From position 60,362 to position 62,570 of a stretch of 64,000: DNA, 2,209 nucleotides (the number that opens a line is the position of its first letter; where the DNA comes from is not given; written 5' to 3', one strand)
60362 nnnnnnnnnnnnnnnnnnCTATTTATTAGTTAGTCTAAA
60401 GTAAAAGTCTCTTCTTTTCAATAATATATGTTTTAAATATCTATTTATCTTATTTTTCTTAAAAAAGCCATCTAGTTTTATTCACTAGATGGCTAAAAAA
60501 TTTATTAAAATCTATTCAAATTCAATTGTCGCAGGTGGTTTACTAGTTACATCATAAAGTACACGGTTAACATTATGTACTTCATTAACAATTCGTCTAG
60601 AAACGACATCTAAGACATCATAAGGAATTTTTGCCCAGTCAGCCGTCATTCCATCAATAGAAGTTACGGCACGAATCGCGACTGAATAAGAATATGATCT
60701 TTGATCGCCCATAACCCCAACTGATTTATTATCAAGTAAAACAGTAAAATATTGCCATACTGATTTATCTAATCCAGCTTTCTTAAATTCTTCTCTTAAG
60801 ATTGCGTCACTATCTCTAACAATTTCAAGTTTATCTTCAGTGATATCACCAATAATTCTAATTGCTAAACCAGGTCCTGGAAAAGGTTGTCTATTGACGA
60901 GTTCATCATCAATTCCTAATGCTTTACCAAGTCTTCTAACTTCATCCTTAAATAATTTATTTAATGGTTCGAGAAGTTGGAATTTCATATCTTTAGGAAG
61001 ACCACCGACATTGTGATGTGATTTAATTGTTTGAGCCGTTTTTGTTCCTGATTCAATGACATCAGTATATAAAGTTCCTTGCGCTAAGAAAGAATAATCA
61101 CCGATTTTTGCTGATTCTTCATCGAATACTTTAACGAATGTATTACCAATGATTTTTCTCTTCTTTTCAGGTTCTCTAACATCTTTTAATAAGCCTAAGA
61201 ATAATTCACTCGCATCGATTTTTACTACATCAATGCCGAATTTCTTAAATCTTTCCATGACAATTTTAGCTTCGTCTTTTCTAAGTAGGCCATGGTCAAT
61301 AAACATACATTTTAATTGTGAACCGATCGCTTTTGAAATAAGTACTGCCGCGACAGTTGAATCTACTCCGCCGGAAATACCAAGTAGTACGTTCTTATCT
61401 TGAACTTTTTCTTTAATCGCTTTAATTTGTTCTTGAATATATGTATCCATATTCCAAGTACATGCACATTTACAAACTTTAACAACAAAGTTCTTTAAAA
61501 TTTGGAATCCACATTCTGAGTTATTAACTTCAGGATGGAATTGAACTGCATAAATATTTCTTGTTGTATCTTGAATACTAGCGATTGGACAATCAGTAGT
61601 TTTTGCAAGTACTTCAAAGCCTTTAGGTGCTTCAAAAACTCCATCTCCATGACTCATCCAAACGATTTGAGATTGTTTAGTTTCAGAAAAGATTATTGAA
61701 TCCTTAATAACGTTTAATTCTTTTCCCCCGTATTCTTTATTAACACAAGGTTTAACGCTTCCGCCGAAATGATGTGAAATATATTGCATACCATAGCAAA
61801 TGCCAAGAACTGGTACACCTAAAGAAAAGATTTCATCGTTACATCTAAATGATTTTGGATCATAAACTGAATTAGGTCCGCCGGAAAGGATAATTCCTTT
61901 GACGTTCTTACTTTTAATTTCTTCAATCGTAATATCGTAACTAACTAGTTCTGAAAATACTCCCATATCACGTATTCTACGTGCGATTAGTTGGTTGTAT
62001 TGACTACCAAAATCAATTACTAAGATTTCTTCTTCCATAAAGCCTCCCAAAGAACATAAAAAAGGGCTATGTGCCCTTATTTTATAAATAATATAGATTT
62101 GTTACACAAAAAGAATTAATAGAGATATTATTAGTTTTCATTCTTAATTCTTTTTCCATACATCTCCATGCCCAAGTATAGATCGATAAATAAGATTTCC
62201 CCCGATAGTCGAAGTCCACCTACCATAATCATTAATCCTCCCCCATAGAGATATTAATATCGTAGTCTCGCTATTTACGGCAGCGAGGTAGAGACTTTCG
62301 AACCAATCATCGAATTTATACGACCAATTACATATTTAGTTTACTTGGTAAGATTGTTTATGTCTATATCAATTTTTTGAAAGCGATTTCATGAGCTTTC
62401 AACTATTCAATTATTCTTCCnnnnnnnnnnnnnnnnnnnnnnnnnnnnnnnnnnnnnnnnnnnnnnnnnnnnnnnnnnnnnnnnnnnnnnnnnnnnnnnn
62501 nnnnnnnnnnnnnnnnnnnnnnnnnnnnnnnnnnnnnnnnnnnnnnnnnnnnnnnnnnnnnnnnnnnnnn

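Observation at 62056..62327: Guanine riboswitch upstream of guaA with an unusual expression platform: aptamer, strong-SD 33-codon ORF, terminator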

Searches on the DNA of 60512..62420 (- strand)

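Call 11: search_rna_families(sources=[L001, L002, L003, L004, L005, L006, L007, L008, L009, L010, L011, L012, L033], threshold=gathering)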
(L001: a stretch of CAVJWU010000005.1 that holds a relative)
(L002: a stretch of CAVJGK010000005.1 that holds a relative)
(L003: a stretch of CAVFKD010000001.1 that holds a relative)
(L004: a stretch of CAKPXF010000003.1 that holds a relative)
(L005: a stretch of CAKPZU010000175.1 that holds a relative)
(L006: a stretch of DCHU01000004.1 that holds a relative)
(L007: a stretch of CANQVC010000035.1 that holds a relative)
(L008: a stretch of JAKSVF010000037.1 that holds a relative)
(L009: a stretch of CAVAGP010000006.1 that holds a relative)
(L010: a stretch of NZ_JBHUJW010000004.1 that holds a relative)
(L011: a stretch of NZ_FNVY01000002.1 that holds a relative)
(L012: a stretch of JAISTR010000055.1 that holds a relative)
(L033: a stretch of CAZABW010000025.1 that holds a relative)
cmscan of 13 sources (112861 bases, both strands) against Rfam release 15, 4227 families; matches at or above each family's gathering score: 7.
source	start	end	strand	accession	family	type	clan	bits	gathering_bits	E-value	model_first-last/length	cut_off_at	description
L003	3690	3790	+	RF00167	Purine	Cis-reg; riboswitch;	CL00123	76.9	37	1.1e-11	1-102/102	no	Purine riboswitch aptamer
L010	5678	5779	+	RF00167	Purine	Cis-reg; riboswitch;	CL00123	76.9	37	1.1e-11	1-102/102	no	Purine riboswitch aptamer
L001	3695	3795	+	RF00167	Purine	Cis-reg; riboswitch;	CL00123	75.9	37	1.9e-11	1-102/102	no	Purine riboswitch aptamer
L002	3685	3785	+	RF00167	Purine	Cis-reg; riboswitch;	CL00123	75.9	37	1.9e-11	1-102/102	no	Purine riboswitch aptamer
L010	3677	3779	+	RF00167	Purine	Cis-reg; riboswitch;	CL00123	75.9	37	1.8e-11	1-102/102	no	Purine riboswitch aptamer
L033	3834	3933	+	RF00167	Purine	Cis-reg; riboswitch;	CL00123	56.3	37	9.6e-07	1-102/102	no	Purine riboswitch aptamer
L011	5522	5686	+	RF01470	rli38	Gene; sRNA;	-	51.9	49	0.00043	1-150/150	no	Listeria sRNA rli38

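Call 15: search_rna_families(sources=[L060, L061, L062, L063, L064, L065, L066, L067, L068, L069, L070, L071, L072, L114, L075, L078, L081, L080, L103, L104], threshold=gathering)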
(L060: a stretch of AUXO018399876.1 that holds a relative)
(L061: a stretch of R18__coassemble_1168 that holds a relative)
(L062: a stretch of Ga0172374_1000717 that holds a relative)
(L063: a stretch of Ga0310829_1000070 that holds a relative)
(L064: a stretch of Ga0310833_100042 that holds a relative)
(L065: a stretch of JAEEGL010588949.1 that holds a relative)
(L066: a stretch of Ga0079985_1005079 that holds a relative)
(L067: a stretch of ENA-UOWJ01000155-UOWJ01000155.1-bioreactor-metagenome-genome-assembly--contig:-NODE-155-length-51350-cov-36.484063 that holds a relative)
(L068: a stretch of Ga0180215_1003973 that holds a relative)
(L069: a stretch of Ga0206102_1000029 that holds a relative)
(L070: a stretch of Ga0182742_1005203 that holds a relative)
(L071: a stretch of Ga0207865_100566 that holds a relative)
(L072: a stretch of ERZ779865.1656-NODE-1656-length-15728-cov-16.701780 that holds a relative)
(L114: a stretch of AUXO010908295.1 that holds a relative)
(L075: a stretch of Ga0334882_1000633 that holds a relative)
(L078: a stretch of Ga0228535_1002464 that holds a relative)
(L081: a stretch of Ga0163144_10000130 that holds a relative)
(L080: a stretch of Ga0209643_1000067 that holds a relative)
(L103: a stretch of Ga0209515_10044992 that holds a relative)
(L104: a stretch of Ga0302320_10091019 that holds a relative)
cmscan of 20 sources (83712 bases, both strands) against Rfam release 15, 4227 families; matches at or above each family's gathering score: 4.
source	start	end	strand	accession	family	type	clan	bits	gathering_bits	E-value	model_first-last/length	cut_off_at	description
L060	1183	1283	+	RF00167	Purine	Cis-reg; riboswitch;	CL00123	76.6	37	8.9e-12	1-102/102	no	Purine riboswitch aptamer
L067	3161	3261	+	RF00167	Purine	Cis-reg; riboswitch;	CL00123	74.1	37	3.7e-11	1-102/102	no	Purine riboswitch aptamer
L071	3388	3457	+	RF03165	2dG-II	Cis-reg; riboswitch;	CL00123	61.4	60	4.9e-13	1-71/71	no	2dG-II purine riboswitch aptamer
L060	3626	3715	+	RF00167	Purine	Cis-reg; riboswitch;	CL00123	48.1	37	6.9e-05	1-95/102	3'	Purine riboswitch aptamer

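Call 29: search_rna_families(sources=[L129, L130, L131, L132, L133, L134, L135, L136, L137, L138, L139, L140, L141, L142], threshold=gathering)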
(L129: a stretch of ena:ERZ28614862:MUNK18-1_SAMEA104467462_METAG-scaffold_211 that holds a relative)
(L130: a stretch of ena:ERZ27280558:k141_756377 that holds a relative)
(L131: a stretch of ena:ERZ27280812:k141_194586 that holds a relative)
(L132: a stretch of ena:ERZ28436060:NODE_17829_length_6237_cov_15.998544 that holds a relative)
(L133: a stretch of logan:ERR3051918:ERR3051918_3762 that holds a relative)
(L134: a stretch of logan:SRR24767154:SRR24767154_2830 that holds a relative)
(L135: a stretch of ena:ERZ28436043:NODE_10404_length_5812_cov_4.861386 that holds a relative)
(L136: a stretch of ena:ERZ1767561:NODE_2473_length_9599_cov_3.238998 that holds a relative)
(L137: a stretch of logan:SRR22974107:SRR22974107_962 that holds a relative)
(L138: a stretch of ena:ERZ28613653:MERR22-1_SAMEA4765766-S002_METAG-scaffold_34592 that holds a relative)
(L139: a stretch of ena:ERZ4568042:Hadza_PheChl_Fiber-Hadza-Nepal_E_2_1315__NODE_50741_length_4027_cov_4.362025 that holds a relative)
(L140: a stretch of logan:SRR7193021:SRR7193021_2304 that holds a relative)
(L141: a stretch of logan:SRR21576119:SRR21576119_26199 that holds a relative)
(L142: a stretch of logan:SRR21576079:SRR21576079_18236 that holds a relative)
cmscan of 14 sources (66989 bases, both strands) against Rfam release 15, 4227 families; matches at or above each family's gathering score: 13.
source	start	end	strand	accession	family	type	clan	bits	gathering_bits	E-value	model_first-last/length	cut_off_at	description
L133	1671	1772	+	RF00167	Purine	Cis-reg; riboswitch;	CL00123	78.8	37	2.1e-12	1-102/102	no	Purine riboswitch aptamer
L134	1671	1772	+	RF00167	Purine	Cis-reg; riboswitch;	CL00123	78.8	37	2.1e-12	1-102/102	no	Purine riboswitch aptamer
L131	50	148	+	RF00167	Purine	Cis-reg; riboswitch;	CL00123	74.8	37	2e-11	1-102/102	no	Purine riboswitch aptamer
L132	13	111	+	RF00167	Purine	Cis-reg; riboswitch;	CL00123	74.1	37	3e-11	1-102/102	no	Purine riboswitch aptamer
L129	1814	1912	+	RF00167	Purine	Cis-reg; riboswitch;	CL00123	73.1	37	5e-11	1-102/102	no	Purine riboswitch aptamer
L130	1784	1882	+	RF00167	Purine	Cis-reg; riboswitch;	CL00123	72.1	37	9e-11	1-102/102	no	Purine riboswitch aptamer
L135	1679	1751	+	RF00005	tRNA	Gene; tRNA;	CL00001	57.5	29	9.3e-10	1-71/71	no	tRNA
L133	4129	4225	+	RF00167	Purine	Cis-reg; riboswitch;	CL00123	56.2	37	6e-07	1-102/102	no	Purine riboswitch aptamer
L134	4129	4225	+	RF00167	Purine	Cis-reg; riboswitch;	CL00123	56.2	37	6e-07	1-102/102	no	Purine riboswitch aptamer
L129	4115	4213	+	RF00167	Purine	Cis-reg; riboswitch;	CL00123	55.5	37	9.2e-07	1-102/102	no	Purine riboswitch aptamer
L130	4085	4183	+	RF00167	Purine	Cis-reg; riboswitch;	CL00123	55.5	37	9.2e-07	1-102/102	no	Purine riboswitch aptamer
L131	2351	2449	+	RF00167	Purine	Cis-reg; riboswitch;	CL00123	55.5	37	9.2e-07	1-102/102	no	Purine riboswitch aptamer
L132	2314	2412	+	RF00167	Purine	Cis-reg; riboswitch;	CL00123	55.5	37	9.2e-07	1-102/102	no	Purine riboswitch aptamer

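Call 34: search_rna_families(source=window, start=62000, end=62420, threshold=evalue, max_evalue=10)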
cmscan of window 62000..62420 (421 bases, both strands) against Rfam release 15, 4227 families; matches with E-value up to 10: 6.
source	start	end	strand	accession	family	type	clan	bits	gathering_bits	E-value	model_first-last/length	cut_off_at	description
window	62243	62343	-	RF00167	Purine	Cis-reg; riboswitch;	CL00123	75.3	37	9.5e-14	1-102/102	no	Purine riboswitch aptamer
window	62014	62085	-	RF02420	Bp1_162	Gene; sRNA;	-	18.4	50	1.3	1-100/100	no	Burkholderia sRNA Bp1_Cand612_SIPHT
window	62055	62100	+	RF02420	Bp1_162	Gene; sRNA;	-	17.6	50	2.1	1-100/100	no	Burkholderia sRNA Bp1_Cand612_SIPHT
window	62281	62357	-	RF01885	HSR-omega_1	Gene; lncRNA;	-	17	80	2.7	1-78/78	no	Heat shock gene hsromega conserved region 1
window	62016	62095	+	RF02621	BSnc120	Gene; sRNA;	-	15.2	114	1.9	1-88/88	no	Brucella sRNA 120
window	62356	62420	+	RF04079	MIR161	Gene; miRNA;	-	13.8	90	5.7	1-65/136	3'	MIR161 microRNA precursor family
